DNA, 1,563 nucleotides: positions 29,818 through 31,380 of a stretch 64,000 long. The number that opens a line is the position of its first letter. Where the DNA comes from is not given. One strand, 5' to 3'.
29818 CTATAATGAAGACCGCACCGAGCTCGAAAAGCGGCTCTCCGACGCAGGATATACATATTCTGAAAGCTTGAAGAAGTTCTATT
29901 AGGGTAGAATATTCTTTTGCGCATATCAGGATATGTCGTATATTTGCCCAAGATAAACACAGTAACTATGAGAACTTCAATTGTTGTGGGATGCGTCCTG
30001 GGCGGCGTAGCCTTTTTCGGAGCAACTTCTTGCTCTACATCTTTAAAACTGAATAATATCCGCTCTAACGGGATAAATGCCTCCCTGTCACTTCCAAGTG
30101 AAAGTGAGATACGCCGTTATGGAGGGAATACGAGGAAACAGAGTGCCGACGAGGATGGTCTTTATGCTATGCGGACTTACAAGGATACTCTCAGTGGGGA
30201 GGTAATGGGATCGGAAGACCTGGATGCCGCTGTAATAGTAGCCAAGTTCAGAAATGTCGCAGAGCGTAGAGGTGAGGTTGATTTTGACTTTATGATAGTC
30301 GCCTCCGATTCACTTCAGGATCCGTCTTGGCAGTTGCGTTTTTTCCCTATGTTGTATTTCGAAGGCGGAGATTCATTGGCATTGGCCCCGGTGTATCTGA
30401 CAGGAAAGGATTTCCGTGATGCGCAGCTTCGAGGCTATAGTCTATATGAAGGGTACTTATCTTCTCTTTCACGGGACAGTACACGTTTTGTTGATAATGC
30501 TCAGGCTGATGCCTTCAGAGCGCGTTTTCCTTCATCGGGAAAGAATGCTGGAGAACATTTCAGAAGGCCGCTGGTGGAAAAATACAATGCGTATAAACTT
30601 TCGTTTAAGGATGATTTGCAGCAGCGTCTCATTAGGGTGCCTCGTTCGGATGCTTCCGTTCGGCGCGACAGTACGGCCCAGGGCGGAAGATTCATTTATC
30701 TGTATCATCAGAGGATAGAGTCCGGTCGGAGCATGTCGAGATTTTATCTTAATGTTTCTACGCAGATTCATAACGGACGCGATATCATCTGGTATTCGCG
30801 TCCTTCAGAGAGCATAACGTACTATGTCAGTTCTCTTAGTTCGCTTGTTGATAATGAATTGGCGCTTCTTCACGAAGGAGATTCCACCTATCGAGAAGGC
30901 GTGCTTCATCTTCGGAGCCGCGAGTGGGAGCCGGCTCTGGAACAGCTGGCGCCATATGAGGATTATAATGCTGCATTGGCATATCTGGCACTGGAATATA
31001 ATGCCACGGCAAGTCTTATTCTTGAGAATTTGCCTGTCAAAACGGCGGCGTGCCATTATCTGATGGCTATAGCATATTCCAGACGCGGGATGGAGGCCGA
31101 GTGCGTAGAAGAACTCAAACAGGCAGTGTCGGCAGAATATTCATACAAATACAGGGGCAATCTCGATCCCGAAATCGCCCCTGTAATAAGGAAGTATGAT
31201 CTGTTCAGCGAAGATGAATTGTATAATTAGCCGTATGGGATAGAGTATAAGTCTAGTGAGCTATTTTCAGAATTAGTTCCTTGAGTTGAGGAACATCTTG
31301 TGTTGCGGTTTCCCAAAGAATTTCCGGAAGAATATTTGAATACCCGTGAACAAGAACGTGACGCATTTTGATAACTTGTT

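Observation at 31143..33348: A ~2.1 kb AT-rich accessory insertion bounded by perfect 69-bp direct repeats that duplicate the 3' end of a lipoprotein gene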

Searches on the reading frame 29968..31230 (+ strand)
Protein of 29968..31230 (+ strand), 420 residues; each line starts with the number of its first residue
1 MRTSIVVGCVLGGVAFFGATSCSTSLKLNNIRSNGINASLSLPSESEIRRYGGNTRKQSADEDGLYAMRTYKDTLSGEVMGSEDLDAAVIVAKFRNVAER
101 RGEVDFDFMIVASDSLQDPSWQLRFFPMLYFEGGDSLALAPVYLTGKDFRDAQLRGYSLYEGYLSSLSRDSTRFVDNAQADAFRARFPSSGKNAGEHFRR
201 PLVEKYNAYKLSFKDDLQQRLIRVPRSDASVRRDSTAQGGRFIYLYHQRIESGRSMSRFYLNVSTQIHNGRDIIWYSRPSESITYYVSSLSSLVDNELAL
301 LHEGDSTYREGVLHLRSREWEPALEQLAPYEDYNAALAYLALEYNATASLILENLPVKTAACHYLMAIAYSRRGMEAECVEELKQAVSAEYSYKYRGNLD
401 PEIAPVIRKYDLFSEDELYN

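Call 7: search_protein_families(library=pfam, proteins=[window:29968-31230:+], max_evalue=0.01)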
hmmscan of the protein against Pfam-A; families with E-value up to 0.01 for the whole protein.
window:29968-31230:+ (420 aa): 1 family
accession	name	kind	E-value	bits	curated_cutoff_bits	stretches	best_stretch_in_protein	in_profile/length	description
PF11021.13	DUF2613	-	0.0029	18.1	22.1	1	4-39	9-43/55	Protein of unknown function (DUF2613)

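Call 9: find_homologous_proteins(query=window:29968-31230:+)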
Query window:29968-31230:+ (420 aa): 2905 proteins with E <= 0.001 among 8000 candidates; the best 120 are listed.
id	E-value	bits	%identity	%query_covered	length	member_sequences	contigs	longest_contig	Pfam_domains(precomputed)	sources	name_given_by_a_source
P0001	8.3e-251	850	90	100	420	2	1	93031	-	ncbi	-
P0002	1.3e-247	839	90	99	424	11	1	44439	-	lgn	-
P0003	4.0e-245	831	89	99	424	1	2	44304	-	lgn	-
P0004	2.1e-241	819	88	99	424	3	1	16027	-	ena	-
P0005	4.8e-225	765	83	99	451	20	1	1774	-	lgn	-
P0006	4.6e-222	755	81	99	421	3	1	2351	-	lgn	-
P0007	6.0e-210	715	76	100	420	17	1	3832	-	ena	-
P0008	4.3e-208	709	76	98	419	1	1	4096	-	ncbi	-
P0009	1.6e-166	572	89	69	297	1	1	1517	-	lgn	-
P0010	2.9e-146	505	56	99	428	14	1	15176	-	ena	-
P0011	4.2e-143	495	59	94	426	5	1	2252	-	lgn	-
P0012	9.8e-143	494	58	99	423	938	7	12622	-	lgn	-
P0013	1.8e-137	477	56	99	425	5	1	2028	-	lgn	-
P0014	9.1e-137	474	57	94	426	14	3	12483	-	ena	-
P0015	4.1e-134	465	55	98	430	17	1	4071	-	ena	-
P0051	1.0e-90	323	44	66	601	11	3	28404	-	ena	-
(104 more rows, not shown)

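Call 11: find_encoding_contigs(protein=P0002, flank=8000, max_places=4)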
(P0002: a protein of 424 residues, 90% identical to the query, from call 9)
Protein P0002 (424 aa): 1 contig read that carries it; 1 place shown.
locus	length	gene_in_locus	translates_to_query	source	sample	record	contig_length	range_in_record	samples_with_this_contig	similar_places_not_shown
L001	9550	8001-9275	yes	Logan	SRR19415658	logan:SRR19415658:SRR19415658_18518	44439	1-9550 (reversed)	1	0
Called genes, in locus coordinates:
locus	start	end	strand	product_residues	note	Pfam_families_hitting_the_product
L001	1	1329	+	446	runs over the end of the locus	PF01408:GFO_IDH_MocA, PF22725:GFO_IDH_MocA_C3 (weak), PF02894:GFO_IDH_MocA_C, PF19051:GFO_IDH_MocA_C2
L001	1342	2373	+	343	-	PF00294:PfkB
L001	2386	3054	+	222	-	PF01081:Aldolase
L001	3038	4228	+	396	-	PF03786:UxuA, PF01261:AP_endonuc_2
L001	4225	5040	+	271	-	PF00106:adh_short, PF01370:Epimerase, PF08659:KR (weak), PF13561:adh_short_C2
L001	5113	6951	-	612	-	-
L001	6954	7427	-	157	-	PF02142:MGS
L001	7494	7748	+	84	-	-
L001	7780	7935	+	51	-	PF14056:DUF4250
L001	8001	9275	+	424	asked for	-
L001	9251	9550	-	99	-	?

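Call 12: find_encoding_contigs(protein=P0001, flank=8000, max_places=4)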
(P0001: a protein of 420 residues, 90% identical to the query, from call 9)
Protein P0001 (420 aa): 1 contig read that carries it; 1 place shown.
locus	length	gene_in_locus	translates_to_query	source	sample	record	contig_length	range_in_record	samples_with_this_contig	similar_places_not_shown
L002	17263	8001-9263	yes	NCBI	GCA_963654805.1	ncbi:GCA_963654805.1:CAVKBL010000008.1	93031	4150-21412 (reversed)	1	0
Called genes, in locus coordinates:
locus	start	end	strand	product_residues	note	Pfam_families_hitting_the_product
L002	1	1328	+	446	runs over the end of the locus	PF01408:GFO_IDH_MocA, PF22725:GFO_IDH_MocA_C3 (weak), PF02894:GFO_IDH_MocA_C, PF19051:GFO_IDH_MocA_C2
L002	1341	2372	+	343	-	PF00294:PfkB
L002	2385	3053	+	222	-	PF01081:Aldolase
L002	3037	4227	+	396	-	PF03786:UxuA, PF01261:AP_endonuc_2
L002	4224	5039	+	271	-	PF00106:adh_short, PF01370:Epimerase, PF08659:KR (weak), PF13561:adh_short_C2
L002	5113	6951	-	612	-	-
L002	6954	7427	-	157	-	PF02142:MGS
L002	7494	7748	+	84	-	-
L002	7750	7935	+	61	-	PF14056:DUF4250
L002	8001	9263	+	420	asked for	-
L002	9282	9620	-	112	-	PF01934:HepT-like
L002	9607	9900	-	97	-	PF01909:NTP_transf_2, PF18765:Polbeta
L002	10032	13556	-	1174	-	PF01855:POR_N, PF17147:PFOR_II, PF01558:POR, PF10371:EKR, PF12838:Fer4_7, PF13237:Fer4_10, PF13484:Fer4_16, PF02775:TPP_enzyme_C, +5 more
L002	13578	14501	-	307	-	PF00698:Acyl_transf_1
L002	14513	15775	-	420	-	-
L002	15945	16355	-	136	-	PF05014:Nuc_deoxyrib_tr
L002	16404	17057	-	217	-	PF02535:Zip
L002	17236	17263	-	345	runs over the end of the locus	PF02627:CMD, PF07883:Cupin_2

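Call 21: find_related_loci(query=A1, collection=genome_contigs, flank=10000)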
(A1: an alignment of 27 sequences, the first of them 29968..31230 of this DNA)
Query A1 (420 aa) in genome_contigs; peptide patterns used: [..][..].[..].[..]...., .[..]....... (x = any residue, [..] = any of these).
132 stretches matched a pattern; 117 encode a relative of the query (tblastn E <= 1e-3); the best 80 are kept; 80 distinct loci.
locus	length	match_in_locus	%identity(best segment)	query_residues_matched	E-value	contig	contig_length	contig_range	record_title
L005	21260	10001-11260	90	1-420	0e+0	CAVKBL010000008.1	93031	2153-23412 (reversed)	Lachnospiraceae bacterium isolate H07689-L1_cleanbin_000014 genome assembly, contig: Spades_H07689-L1_contig_86, whole g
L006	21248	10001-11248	83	1-416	0e+0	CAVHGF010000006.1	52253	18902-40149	Treponemataceae bacterium isolate H07636-L1_cleanbin_000017 genome assembly, contig: Spades_H07636-L1_contig_216, whole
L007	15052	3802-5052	81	1-417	0e+0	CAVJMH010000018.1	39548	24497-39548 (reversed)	Firmicutes bacterium TM09-10 isolate H07681-L1_cleanbin_000022 genome assembly, contig: Spades_H07681-L1_contig_515, who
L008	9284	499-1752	77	1-417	0e+0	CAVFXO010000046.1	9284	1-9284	bacterium isolate H07626-L1_cleanbin_000033 genome assembly, contig: Spades_H07626-L1_contig_4236, whole genome shotgun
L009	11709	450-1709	77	1-419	0e+0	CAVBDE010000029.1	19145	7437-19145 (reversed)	Anaerovoracaceae bacterium isolate H07605-L1_cleanbin_000018 genome assembly, contig: Spades_H07605-L1_contig_970, whole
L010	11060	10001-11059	87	1-353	0e+0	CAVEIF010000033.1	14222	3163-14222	Coprococcus eutactus isolate H07648-L1_cleanbin_000045 genome assembly, contig: Spades_H07648-L1_contig_2895, whole geno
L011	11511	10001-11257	58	3-417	2e-152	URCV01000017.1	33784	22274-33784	uncultured Bacteroidales bacterium isolate UMGS880 genome assembly, contig: NODE_304_length_33784_cov_10.790429, whole g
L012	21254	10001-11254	58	1-417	6e-150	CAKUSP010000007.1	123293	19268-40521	MAG: uncultured Bacteroidales bacterium isolate REFINED_METABAT215_TOP10_CONTIGS_1500_ASSEMBLY_K77_MERGED__Hadza_MoBio_h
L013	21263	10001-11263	56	1-417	1e-147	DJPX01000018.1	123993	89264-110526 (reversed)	MAG TPA_asm: Bacteroidales bacterium UBA6401 UBA6401_contig_118, whole genome shotgun sequence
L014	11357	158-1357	58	20-415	5e-146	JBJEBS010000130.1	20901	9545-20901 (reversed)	MAG: Candidatus Cryptobacteroides sp. isolate LOHA03_bin.020 NODE_782_length_20901_cov_7.263600, whole genome shotgun se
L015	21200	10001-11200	57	20-415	3e-143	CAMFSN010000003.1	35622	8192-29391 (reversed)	MAG: uncultured Bacteroidales bacterium isolate SRR15725431_bin.14_metaWRAP_v1.3_MAG genome assembly, contig: ERZ1062246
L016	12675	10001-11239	50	1-417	2e-120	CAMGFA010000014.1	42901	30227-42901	MAG: uncultured Bacteroidales bacterium isolate SRR11551368_bin.47_metaWRAP_v1.3_MAG genome assembly, contig: ERZ1147400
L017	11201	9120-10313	47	21-416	2e-102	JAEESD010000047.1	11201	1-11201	MAG: Bacteroidales bacterium isolate Tb.RUG.374 NODE_27416_length_11201_cov_0.645205, whole genome shotgun sequence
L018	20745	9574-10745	45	24-415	1e-82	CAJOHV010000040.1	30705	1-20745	uncultured Bacteroidales bacterium isolate Red_deer_4_mag_165 genome assembly, contig: scaffold_10440, whole genome shot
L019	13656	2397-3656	38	1-412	2e-74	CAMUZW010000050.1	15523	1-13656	MAG TPA_asm: uncultured Bacteroidales bacterium isolate SRR8387716_bin.106_metaWRAP_v1.3_MAG genome assembly, contig: ER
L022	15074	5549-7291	44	21-419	1e-60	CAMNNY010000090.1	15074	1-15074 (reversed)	MAG: uncultured Bacteroidales bacterium isolate SRR873595_bin.18_metaWRAP_v1.3_MAG genome assembly, contig: ERZ1756110.1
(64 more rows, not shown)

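Call 45: find_encoding_contigs(protein=window:29968-31230:+, flank=6000, max_places=10)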
Protein window:29968-31230:+ (420 aa): no gene with exactly this product is on record in the collection.

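Call 54: find_encoding_contigs(protein=P0007, flank=6000, max_places=6)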
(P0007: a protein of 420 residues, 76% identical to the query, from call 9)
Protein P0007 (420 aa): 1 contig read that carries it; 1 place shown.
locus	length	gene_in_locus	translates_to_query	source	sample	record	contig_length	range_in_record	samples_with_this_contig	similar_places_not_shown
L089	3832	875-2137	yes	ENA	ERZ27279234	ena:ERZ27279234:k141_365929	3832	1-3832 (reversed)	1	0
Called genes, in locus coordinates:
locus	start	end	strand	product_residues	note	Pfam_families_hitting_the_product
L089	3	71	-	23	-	?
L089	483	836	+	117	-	PF00126:HTH_1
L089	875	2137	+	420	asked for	-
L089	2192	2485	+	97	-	PF01909:NTP_transf_2, PF18765:Polbeta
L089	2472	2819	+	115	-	PF01934:HepT-like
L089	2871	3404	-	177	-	-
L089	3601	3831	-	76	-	?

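Call 55: find_encoding_contigs(protein=P0051, flank=8000, max_places=6)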
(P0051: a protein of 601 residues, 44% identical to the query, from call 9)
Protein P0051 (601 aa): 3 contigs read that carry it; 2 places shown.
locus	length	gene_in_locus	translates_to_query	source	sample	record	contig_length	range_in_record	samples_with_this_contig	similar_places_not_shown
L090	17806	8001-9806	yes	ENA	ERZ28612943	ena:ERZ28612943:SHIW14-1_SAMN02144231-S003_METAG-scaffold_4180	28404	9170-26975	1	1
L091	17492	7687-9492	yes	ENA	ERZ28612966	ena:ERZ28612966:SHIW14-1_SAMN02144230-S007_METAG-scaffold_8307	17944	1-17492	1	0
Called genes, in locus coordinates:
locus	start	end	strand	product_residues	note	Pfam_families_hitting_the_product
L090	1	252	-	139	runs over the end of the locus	PF01250:Ribosomal_S6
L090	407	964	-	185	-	PF01553:Acyltransferase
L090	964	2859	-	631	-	PF02518:HATPase_c, PF00204:DNA_gyraseB, PF01751:Toprim, PF00986:DNA_gyraseB_C (weak)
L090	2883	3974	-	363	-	PF07610:DUF1573, PF22544:HYDIN_VesB_CFA65-like_Ig (weak), PF15780:ASH (faint), PF07610:DUF1573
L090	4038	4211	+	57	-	PF12797:Fer4_2 (weak), PF13237:Fer4_10, PF00037:Fer4, PF12837:Fer4_6 (weak), PF13187:Fer4_9, PF25160:LdpA_Fe-S-bd (weak), PF12838:Fer4_7 (weak), PF00037:Fer4, +8 more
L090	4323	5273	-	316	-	PF01553:Acyltransferase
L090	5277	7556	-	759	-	-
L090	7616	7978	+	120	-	PF00126:HTH_1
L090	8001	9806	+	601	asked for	-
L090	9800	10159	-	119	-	PF13715:CarbopepD_reg_2 (weak)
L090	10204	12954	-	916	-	PF13715:CarbopepD_reg_2 (faint), PF14905:OMP_b-brl_3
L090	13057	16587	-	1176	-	PF01855:POR_N, PF17147:PFOR_II, PF01558:POR, PF10371:EKR, PF12838:Fer4_7, PF13183:Fer4_8, PF13237:Fer4_10, PF02775:TPP_enzyme_C, +7 more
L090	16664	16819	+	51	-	-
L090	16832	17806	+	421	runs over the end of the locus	PF01553:Acyltransferase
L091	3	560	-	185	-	PF01553:Acyltransferase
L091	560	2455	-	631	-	PF02518:HATPase_c, PF00204:DNA_gyraseB, PF01751:Toprim, PF00986:DNA_gyraseB_C (weak)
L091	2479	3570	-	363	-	PF07610:DUF1573, PF22544:HYDIN_VesB_CFA65-like_Ig (weak), PF15780:ASH (faint), PF22544:HYDIN_VesB_CFA65-like_Ig (weak), PF07610:DUF1573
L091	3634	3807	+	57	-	PF12797:Fer4_2 (weak), PF13237:Fer4_10, PF00037:Fer4, PF12837:Fer4_6 (weak), PF13187:Fer4_9, PF25160:LdpA_Fe-S-bd (weak), PF12838:Fer4_7 (weak), PF00037:Fer4, +8 more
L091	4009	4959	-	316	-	PF01553:Acyltransferase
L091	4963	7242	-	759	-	-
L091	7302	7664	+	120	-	PF00126:HTH_1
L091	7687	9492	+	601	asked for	-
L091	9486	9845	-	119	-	PF13715:CarbopepD_reg_2 (weak)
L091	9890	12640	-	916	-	PF13715:CarbopepD_reg_2 (faint), PF14905:OMP_b-brl_3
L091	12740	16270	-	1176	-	PF01855:POR_N, PF17147:PFOR_II, PF01558:POR, PF10371:EKR, PF12838:Fer4_7, PF13183:Fer4_8, PF13237:Fer4_10, PF02775:TPP_enzyme_C, +7 more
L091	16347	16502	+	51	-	-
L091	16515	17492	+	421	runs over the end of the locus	PF01553:Acyltransferase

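Call 61: search_protein_families(library=padloc, proteins=[L089:2871-3404:-, L022:7316-7648:-, L022:7683-10433:-, L007:5302-6472:+], max_evalue=0.01)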
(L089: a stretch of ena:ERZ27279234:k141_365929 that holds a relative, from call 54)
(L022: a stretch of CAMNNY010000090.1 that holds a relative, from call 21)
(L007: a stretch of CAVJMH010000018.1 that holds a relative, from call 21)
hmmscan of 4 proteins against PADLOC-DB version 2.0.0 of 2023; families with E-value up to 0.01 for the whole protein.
L089:2871-3404:- (177 aa): 0 families

L022:7316-7648:- (110 aa): 0 families

L022:7683-10433:- (916 aa): 0 families

L007:5302-6472:+ (389 aa): 0 families

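Call 62: search_protein_families(library=pfam, proteins=[L089:2871-3404:-, L022:7316-7648:-, L022:7683-10433:-, L007:5302-6472:+], max_evalue=1)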
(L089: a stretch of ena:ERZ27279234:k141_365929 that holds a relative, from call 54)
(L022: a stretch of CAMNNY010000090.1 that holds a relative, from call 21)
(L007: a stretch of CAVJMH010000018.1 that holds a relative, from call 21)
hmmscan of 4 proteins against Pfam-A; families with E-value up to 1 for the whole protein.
L089:2871-3404:- (177 aa): 0 families

L022:7316-7648:- (110 aa): 4 families
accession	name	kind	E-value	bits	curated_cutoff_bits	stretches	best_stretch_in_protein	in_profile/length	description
PF13715.12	CarbopepD_reg_2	-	2.1e-07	31.3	32.2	1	19-88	2-78/88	CarboxypepD_reg-like domain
PF13620.12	CarboxypepD_reg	-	9.5e-06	26.3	32.3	1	19-75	3-64/82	Carboxypeptidase regulatory-like domain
PF15976.11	CooC_C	-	0.024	15.1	29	1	18-69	19-68/93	CS1-pili formation C-terminal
PF16371.11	MetallophosN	-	0.073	13.7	35.6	1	20-58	1-38/77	N terminal of Calcineurin-like phosphoesterase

L022:7683-10433:- (916 aa): 4 families
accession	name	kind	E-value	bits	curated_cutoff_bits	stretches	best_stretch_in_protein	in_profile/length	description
PF14905.12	OMP_b-brl_3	-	5e-13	49.3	27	2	523-811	77-348/408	Outer membrane protein beta-barrel family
PF13715.12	CarbopepD_reg_2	-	4.6e-06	27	32.2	1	47-121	13-86/88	CarboxypepD_reg-like domain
PF13620.12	CarboxypepD_reg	-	0.001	19.8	32.3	1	47-105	13-74/82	Carboxypeptidase regulatory-like domain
PF19409.5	Thiopep_pre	-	0.02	15.1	23.5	1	238-252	4-18/36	Thiopeptide-type bacteriocin precursor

L007:5302-6472:+ (389 aa): 2 families
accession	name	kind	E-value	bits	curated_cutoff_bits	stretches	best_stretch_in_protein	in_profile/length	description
PF05226.16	CHASE2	-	7e-23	81.9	26.3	1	68-304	34-254/257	CHASE2 domain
PF11576.14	HcgB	-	0.18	12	25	1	5-52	49-96/153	FeGP cofactor biosynthesis protein HcgB, guanylyltransferase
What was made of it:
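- On IS / MITE / transposon: There is no transposase (calls 7, 62).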

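Call 75: search_protein_families(library=ncbifam, proteins=[window:29968-31230:+, L089:2871-3404:-], max_evalue=0.01)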
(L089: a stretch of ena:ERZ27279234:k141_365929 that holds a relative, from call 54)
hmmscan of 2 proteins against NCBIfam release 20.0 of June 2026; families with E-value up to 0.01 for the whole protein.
window:29968-31230:+ (420 aa): 1 family
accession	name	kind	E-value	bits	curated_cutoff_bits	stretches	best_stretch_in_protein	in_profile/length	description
NF047558.1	TPR_END_plus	domain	0.0018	18.2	32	1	363-395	2-34/56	TPR end-of-group domain-containing protein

L089:2871-3404:- (177 aa): 0 families
